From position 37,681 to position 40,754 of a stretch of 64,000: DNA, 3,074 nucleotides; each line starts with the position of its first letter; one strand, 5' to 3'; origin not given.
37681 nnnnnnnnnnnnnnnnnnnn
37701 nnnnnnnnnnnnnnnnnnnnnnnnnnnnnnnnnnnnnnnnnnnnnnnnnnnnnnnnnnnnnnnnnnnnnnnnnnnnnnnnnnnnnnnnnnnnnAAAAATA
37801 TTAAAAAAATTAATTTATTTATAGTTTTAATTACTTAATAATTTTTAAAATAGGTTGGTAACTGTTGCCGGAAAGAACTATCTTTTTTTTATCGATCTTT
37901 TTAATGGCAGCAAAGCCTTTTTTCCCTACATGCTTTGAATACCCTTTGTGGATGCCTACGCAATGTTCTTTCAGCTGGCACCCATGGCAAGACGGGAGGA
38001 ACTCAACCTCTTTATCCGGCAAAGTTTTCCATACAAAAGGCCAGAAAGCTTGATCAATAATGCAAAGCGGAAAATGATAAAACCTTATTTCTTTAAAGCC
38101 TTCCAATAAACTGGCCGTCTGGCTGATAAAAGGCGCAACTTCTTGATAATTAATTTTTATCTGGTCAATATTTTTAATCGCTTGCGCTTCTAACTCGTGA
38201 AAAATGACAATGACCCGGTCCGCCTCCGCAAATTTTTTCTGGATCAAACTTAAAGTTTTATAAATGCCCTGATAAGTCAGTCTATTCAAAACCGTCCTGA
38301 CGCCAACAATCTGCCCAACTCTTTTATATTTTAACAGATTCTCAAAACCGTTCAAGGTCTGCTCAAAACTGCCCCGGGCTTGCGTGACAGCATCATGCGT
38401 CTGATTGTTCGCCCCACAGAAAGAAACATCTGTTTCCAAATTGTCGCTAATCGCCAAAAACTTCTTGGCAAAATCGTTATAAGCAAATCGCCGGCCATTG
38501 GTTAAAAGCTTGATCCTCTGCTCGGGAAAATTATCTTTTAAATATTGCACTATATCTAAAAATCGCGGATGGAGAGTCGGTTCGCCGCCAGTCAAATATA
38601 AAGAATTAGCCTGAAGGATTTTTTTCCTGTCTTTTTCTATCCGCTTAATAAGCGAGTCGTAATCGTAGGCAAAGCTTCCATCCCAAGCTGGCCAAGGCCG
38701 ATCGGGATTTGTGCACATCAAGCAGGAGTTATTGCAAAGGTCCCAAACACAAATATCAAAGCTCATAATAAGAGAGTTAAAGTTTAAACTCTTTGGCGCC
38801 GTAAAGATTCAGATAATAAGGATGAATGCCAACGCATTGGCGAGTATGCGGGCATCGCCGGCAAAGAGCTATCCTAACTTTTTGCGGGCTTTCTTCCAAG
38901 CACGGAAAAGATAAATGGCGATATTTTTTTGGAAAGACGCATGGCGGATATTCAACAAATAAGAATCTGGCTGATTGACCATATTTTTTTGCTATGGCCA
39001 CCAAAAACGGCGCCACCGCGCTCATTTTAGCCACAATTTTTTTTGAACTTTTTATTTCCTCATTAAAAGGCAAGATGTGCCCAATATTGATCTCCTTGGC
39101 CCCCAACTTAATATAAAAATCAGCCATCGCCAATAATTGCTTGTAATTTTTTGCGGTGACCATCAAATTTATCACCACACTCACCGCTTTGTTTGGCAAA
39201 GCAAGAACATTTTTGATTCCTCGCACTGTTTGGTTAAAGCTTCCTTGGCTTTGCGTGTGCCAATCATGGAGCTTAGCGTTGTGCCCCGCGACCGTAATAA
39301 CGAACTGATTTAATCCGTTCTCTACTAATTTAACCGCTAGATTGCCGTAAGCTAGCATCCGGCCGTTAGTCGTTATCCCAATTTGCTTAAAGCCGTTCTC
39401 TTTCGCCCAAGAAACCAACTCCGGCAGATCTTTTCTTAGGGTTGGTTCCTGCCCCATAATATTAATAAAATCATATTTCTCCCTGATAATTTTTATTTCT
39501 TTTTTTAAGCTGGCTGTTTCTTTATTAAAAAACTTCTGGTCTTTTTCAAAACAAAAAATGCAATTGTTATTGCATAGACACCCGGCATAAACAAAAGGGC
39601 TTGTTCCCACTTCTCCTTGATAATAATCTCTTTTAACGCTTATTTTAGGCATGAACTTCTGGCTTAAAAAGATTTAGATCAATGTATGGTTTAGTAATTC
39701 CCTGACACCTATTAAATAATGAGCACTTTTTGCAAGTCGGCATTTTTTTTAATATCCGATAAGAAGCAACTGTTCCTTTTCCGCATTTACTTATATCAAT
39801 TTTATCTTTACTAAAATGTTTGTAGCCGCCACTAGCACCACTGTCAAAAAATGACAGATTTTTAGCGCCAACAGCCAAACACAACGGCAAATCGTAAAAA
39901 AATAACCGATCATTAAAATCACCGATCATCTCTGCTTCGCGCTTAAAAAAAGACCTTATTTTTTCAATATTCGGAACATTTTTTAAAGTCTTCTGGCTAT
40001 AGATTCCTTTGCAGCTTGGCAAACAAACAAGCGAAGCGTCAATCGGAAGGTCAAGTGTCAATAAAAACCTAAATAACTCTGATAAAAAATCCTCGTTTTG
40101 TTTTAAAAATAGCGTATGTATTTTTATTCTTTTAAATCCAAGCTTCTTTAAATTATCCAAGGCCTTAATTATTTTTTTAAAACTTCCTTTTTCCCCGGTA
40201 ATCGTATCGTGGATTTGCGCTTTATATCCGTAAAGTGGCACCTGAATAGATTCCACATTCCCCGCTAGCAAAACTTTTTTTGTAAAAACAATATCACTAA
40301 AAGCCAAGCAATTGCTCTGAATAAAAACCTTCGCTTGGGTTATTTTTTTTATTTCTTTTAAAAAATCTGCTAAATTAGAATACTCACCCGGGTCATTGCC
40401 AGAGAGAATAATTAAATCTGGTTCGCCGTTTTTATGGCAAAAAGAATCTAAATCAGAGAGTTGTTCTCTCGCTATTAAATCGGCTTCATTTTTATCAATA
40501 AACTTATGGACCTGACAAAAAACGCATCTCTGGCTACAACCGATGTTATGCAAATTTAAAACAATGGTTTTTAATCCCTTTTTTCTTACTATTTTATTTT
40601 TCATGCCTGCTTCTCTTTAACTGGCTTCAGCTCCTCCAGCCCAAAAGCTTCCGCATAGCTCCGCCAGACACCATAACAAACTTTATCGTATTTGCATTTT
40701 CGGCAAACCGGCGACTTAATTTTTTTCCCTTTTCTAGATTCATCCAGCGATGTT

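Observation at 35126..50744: Co-directional array of 10 radical SAM (PqqE/anSME-like SPASM/twitch) genes with GT-C, GT4, an A24 peptidase fusion and unknowns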

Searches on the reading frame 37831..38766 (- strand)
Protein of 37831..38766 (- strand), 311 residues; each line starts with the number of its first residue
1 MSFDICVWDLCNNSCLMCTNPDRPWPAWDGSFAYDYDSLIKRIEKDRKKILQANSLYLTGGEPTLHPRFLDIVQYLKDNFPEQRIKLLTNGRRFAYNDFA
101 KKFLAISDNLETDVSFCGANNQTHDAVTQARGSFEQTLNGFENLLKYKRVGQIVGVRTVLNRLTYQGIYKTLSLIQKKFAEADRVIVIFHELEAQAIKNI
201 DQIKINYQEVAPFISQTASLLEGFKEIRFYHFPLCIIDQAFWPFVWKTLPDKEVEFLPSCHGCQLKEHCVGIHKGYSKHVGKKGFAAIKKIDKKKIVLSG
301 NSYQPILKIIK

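Call 5: search_protein_families(library=pfam, proteins=[window:37831-38766:-], max_evalue=0.01)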
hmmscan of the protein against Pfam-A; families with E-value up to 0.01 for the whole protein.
window:37831-38766:- (311 aa): 3 families
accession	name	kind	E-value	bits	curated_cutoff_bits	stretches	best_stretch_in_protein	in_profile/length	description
PF04055.27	Radical_SAM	-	4.1e-15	56.8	29.5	1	8-173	4-164/166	Radical SAM superfamily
PF13353.11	Fer4_12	-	1.7e-05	25.6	22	1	11-137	15-135/137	4Fe-4S single cluster domain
PF01025.24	GrpE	-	0.00012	22.3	25.8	1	78-153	42-113/165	GrpE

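Call 7: search_protein_families(library=ncbifam, proteins=[window:37831-38766:-], max_evalue=0.01)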
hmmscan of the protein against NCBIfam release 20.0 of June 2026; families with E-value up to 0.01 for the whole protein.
window:37831-38766:- (311 aa): 34 families (the best 25 are shown)
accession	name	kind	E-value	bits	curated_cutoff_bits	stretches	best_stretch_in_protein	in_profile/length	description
TIGR03977.1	rSAM_pair_HxsC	equivalog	2.3e-50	171.2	267.9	1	7-273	31-289/292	His-Xaa-Ser system radical SAM maturase HxsC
NF038332.1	rSAM_rare_HxsC4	exception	1.2e-22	80.5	500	1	5-215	18-219/335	radical SAM protein HxsC4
TIGR04251.1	SCM_rSAM_ScmF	equivalog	4e-13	49.5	400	1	11-154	14-151/353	SynChlorMet cassette radical SAM/SPASM protein ScmF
TIGR04317.1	W_rSAM_matur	equivalog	2.1e-12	46.8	380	1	9-187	12-181/349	tungsten cofactor oxidoreductase radical SAM maturase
TIGR04054.1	rSAM_NirJ1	equivalog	1.1e-10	40.7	650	1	51-186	81-206/387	putative heme d1 biosynthesis radical SAM protein NirJ1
TIGR04545.1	rSAM_ahbD_hemeb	equivalog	6.7e-10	38.9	500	1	11-209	10-196/339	heme b synthase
NF050035.1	rSAM_WgK_link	exception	3.4e-09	36.2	650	1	3-188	11-184/367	radical SAM/SPASM peptide maturase WgkB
TIGR04340.1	rSAM_ACGX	hypoth_equivalog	8.7e-09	35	400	1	2-177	4-171/341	radical SAM/SPASM domain protein, ACGX system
TIGR02668.1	moaA_archaeal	equivalog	1.2e-08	34.3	325.25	1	4-270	13-252/303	GTP 3',8-cyclase MoaA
TIGR03962.1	mycofact_rSAM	equivalog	1.4e-08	34.3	265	1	48-163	53-161/339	mycofactocin radical SAM maturase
TIGR02666.1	moaA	equivalog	1.4e-08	34.1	284.05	1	5-147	14-153/336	GTP 3',8-cyclase MoaA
TIGR04051.1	rSAM_NirJ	equivalog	7.3e-08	31.8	515.45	1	46-178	42-166/354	heme d1 biosynthesis radical SAM protein NirJ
TIGR04466.1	rSAM_BlsE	equivalog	1.2e-07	31.5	400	1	5-168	7-155/327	cytosylglucuronate decarboxylase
NF045702.1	rSAM_GDGT_ether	equivalog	3.8e-07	29.1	450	1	7-165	92-243/486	tetraether lipid synthase Tes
NF001199.0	PRK00164.2-1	equivalog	6.5e-07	28.8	231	1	2-174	13-174/308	GTP 3',8-cyclase MoaA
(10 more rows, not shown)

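Call 64: search_dna_similar(query=window:37831-38766:-, collection=plasmids, mode=protein, max_evalue=1e-8, max_rows=12)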
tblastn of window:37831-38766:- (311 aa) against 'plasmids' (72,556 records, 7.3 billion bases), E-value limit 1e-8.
Records with a match: 365; places in all: 366; records where one place covers at least 80% of the query: 361.
Best place of each record, by identity: <60% 365.
By first word of the organism name: Klebsiella 317; Rhizobium 10; Sinorhizobium 7; Novosphingobium 3; Mesorhizobium 3; Bradyrhizobium 3; Sphingobium 2; Roseomonas 2; Aeromonas 2; Neorhizobium 2; and 13 more.
By predicted mobility (MOB-suite, as given by PLSDB): conjugative 291; non-mobilizable 67; mobilizable 7.
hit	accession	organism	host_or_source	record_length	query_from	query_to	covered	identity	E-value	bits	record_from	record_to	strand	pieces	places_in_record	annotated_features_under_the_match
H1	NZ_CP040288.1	Nostoc sp. C057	Phaeoceros,pure culture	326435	2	271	87%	30.8%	2e-30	128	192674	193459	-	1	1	hxsC: His-Xaa-Ser system radical SAM maturase HxsC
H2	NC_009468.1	Acidiphilium cryptum JF-5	-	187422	7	280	88%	29.6%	4e-27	118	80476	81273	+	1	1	hxsC: His-Xaa-Ser system radical SAM maturase HxsC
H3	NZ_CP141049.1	Microvirga lotononidis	-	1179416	11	274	85%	30.0%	1e-22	105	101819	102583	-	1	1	none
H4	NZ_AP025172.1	Cupriavidus sp. P-10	-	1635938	5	280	89%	28.4%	6e-28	120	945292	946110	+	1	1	none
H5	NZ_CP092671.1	Leptospira interrogans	Homo sapiens,blood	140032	11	271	84%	29.8%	6e-26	115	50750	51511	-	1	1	hxsC: His-Xaa-Ser system radical SAM maturase HxsC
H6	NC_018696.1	Paraburkholderia phenoliruptrix BR3459a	Mimosa flocculosa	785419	5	280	89%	28.2%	4e-28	121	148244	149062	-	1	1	hxsC: His-Xaa-Ser system radical SAM maturase HxsC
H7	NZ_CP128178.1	Sphingobium baderi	mixed culture,activated sludge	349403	11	271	84%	29.6%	3e-23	107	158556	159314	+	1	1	hxsC: His-Xaa-Ser system radical SAM maturase HxsC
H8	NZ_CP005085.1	Sphingobium sp. TKS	-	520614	11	271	84%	29.6%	5e-23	106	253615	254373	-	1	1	hxsC: His-Xaa-Ser system radical SAM maturase HxsC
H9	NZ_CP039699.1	Novosphingobium sp. EMRT-2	cell,freshwater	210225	11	271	84%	29.2%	2e-22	104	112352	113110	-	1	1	hxsC: His-Xaa-Ser system radical SAM maturase HxsC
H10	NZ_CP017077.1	Novosphingobium resinovorum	single cell,soil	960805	11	271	84%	29.1%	7e-24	108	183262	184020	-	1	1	hxsC: His-Xaa-Ser system radical SAM maturase HxsC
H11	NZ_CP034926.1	Roseomonas mucosa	Homo sapiens,tissue sample,Clinical, ...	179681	2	271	87%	27.8%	2e-24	110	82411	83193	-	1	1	hxsC: His-Xaa-Ser system radical SAM maturase HxsC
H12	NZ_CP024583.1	Roseomonas sp. FDAARGOS_362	Homo sapiens,peripheral Blood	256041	2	271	87%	27.8%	2e-24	110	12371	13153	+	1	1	hxsC: His-Xaa-Ser system radical SAM maturase HxsC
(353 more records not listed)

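Call 65: get_annotated_region(hit=H2, flank=4000)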
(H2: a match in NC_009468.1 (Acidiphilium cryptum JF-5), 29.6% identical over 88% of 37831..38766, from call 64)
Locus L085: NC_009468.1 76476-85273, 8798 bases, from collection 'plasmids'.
description: Acidiphilium cryptum JF-5 plasmid pACRY02, complete sequence
organism: Acidiphilium cryptum JF-5 (NCBI taxid 349163)
taxonomy: Bacteria; Pseudomonadota; Alphaproteobacteria; Rhodospirillales; Acetobacteraceae; Acidiphilium; Acidiphilium cryptum; Acidiphilium cryptum JF-5
host: -; source: -; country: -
typing (MOB-suite, as given by PLSDB): non-mobilizable; replicon rep_cluster_1239; mating-pair formation MPF_I
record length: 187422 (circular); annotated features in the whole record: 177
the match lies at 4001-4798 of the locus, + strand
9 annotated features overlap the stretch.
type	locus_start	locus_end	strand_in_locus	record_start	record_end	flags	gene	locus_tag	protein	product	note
CDS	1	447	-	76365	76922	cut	-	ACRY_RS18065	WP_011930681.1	hypothetical protein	-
CDS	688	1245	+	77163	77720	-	-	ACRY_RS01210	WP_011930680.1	nucleoside 2-deoxyribosyltransferase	-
CDS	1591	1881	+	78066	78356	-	hxsA2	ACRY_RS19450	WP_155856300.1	His-Xaa-Ser repeat protein HxsA2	-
CDS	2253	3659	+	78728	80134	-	hxsB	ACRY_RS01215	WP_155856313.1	His-Xaa-Ser system radical SAM maturase HxsB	-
CDS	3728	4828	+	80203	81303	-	hxsC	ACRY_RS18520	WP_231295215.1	His-Xaa-Ser system radical SAM maturase HxsC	-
CDS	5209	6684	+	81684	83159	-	-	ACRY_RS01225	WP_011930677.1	AAA family ATPase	-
CDS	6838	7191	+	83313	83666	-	-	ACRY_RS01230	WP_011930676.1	MbcA/ParS/Xre antitoxin family protein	-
CDS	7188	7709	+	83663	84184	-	-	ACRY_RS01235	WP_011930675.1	RES domain-containing protein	-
CDS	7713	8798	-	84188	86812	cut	-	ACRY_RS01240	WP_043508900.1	sigma factor-like helix-turn-helix DNA-binding protein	GO:0006352 - DNA-templated transcription initiation [Evidence IEA]; GO:0006355 - regulation of DNA-templated ...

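Call 80: search_protein_families(library=padloc, proteins=[window:37831-38766:-], max_evalue=0.001)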
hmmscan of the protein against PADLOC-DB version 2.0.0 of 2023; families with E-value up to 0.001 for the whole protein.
window:37831-38766:- (311 aa): 2 families
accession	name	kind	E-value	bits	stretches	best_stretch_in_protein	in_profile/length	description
PDLC02903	pVip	-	1e-08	32.9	1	6-168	5-153/257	Viperins not associated with kinases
PDLC02904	pVip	-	8.6e-08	30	1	7-220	9-200/262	Viperins associated with kinases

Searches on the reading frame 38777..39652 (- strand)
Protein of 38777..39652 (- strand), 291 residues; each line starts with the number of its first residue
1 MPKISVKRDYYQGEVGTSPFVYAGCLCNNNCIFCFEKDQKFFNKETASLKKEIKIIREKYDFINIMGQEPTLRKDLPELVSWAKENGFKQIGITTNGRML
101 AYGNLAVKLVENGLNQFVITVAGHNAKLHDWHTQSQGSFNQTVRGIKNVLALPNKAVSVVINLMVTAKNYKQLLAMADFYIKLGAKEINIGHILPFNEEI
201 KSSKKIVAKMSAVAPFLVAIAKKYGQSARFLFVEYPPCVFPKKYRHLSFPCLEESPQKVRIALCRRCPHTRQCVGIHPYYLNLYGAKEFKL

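Call 5: search_protein_families(library=pfam, proteins=[window:38777-39652:-], max_evalue=0.01)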
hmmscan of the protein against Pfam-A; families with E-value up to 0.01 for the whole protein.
window:38777-39652:- (291 aa): 2 families
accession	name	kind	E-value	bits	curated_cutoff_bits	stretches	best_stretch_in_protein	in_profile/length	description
PF04055.27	Radical_SAM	-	8.7e-16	59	29.5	1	26-178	6-164/166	Radical SAM superfamily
PF13353.11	Fer4_12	-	0.00058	20.6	22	1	27-143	15-136/137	4Fe-4S single cluster domain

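Call 7: search_protein_families(library=ncbifam, proteins=[window:38777-39652:-], max_evalue=0.01)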
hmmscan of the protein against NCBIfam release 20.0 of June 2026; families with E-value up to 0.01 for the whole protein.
window:38777-39652:- (291 aa): 41 families (the best 25 are shown)
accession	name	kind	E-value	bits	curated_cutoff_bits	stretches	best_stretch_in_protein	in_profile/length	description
NF038332.1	rSAM_rare_HxsC4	exception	1.6e-39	136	500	1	21-188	18-189/335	radical SAM protein HxsC4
TIGR03977.1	rSAM_pair_HxsC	equivalog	2.7e-23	82.3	267.9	1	26-276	34-288/292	His-Xaa-Ser system radical SAM maturase HxsC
TIGR02668.1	moaA_archaeal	equivalog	2e-20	73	325.25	1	27-223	20-216/303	GTP 3',8-cyclase MoaA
NF001199.0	PRK00164.2-1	equivalog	2.4e-19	69.6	231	1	26-201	21-195/308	GTP 3',8-cyclase MoaA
TIGR04545.1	rSAM_ahbD_hemeb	equivalog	2.9e-18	66.4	500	1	27-196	10-178/339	heme b synthase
TIGR04317.1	W_rSAM_matur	equivalog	1e-17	64.3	380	1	26-204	13-195/349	tungsten cofactor oxidoreductase radical SAM maturase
NF045574.1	sacti_mat_StsB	exception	3e-16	59.3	625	1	27-189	106-265/466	StsB family radical SAM/SPASM domain sactipeptide maturase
TIGR04055.1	rSAM_NirJ2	equivalog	5e-16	59.1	500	1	26-197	9-178/326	putative heme d1 biosynthesis radical SAM protein NirJ2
TIGR02666.1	moaA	equivalog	3.9e-15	55.7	284.05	1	27-200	20-199/336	GTP 3',8-cyclase MoaA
TIGR04133.1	rSAM_w_lipo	hypoth_equivalog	1.5e-14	53.7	425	1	54-197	68-206/350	TIGR04133 family radical SAM/SPASM protein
NF045646.2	rSAM_Se_TrsS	equivalog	1.9e-14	53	490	1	27-182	96-253/441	radical SAM (seleno)protein TrsS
TIGR04053.2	TIGR04053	equivalog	2.1e-14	53.5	395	1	39-225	36-218/366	TIGR04053 family radical SAM/SPASM domain-containing protein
NF045702.1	rSAM_GDGT_ether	equivalog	4.1e-14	52.1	450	1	27-180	96-253/486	tetraether lipid synthase Tes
TIGR04054.1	rSAM_NirJ1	equivalog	4.6e-14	51.8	650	1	26-179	45-196/387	putative heme d1 biosynthesis radical SAM protein NirJ1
TIGR04251.1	SCM_rSAM_ScmF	equivalog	8.5e-14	51.7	400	1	22-196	9-185/353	SynChlorMet cassette radical SAM/SPASM protein ScmF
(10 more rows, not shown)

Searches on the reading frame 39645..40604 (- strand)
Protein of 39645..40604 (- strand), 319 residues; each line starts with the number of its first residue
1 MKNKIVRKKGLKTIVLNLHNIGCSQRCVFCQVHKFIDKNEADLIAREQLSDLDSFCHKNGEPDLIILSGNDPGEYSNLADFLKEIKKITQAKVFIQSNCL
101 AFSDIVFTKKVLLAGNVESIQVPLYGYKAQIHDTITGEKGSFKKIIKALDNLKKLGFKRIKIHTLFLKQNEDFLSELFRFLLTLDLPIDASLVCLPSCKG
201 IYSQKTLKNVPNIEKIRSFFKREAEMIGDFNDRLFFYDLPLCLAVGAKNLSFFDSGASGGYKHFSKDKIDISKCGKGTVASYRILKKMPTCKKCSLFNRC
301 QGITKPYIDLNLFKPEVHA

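Call 5: search_protein_families(library=pfam, proteins=[window:39645-40604:-], max_evalue=0.01)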
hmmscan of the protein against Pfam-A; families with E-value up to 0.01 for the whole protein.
window:39645-40604:- (319 aa): 2 families
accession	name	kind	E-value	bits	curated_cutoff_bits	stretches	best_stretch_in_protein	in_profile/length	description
PF04055.27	Radical_SAM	-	1.5e-15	58.2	29.5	1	21-181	5-166/166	Radical SAM superfamily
PF13353.11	Fer4_12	-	0.00033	21.4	22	1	18-108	10-100/137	4Fe-4S single cluster domain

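Call 7: search_protein_families(library=ncbifam, proteins=[window:39645-40604:-], max_evalue=0.01)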
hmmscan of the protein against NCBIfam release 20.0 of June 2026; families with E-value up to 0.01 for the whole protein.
window:39645-40604:- (319 aa): 25 families
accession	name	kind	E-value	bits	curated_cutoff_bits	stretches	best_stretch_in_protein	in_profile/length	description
TIGR03977.1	rSAM_pair_HxsC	equivalog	5.9e-18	64.8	267.9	1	23-242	35-251/292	His-Xaa-Ser system radical SAM maturase HxsC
NF038332.1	rSAM_rare_HxsC4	exception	2e-14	53.5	500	1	23-267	24-264/335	radical SAM protein HxsC4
TIGR02666.1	moaA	equivalog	1.6e-11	43.8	284.05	1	23-183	20-182/336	GTP 3',8-cyclase MoaA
TIGR04053.2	TIGR04053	equivalog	8.7e-11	41.7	395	1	22-188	17-180/366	TIGR04053 family radical SAM/SPASM domain-containing protein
NF050035.1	rSAM_WgK_link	exception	3.4e-09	36.2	650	1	22-173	18-164/367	radical SAM/SPASM peptide maturase WgkB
NF001199.0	PRK00164.2-1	equivalog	6.3e-09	35.4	231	1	22-182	21-176/308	GTP 3',8-cyclase MoaA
TIGR02495.1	NrdG2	equivalog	1.3e-08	34.5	131.15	1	19-168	22-169/193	anaerobic ribonucleoside-triphosphate reductase activating protein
TIGR04340.1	rSAM_ACGX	hypoth_equivalog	7.9e-08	31.9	400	1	22-164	12-153/341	radical SAM/SPASM domain protein, ACGX system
TIGR04167.1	rSAM_SeCys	equivalog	9.9e-08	31.5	300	1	6-164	2-156/303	arsenosugar biosynthesis radical SAM (seleno)protein ArsS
TIGR04545.1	rSAM_ahbD_hemeb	equivalog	2e-07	30.8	500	1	21-183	8-164/339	heme b synthase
TIGR04133.1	rSAM_w_lipo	hypoth_equivalog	2.7e-07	29.9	425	1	2-184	14-192/350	TIGR04133 family radical SAM/SPASM protein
TIGR03962.1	mycofact_rSAM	equivalog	3e-07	29.9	265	1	78-179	71-171/339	mycofactocin radical SAM maturase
TIGR04250.1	SCM_rSAM_ScmE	equivalog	4e-07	29.3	400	1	23-187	13-172/358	SynChlorMet cassette radical SAM/SPASM protein ScmE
TIGR04251.1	SCM_rSAM_ScmF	equivalog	7e-06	25.7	400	1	14-183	6-171/353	SynChlorMet cassette radical SAM/SPASM protein ScmF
TIGR04055.1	rSAM_NirJ2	equivalog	7.1e-06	25.8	500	1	23-184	10-164/326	putative heme d1 biosynthesis radical SAM protein NirJ2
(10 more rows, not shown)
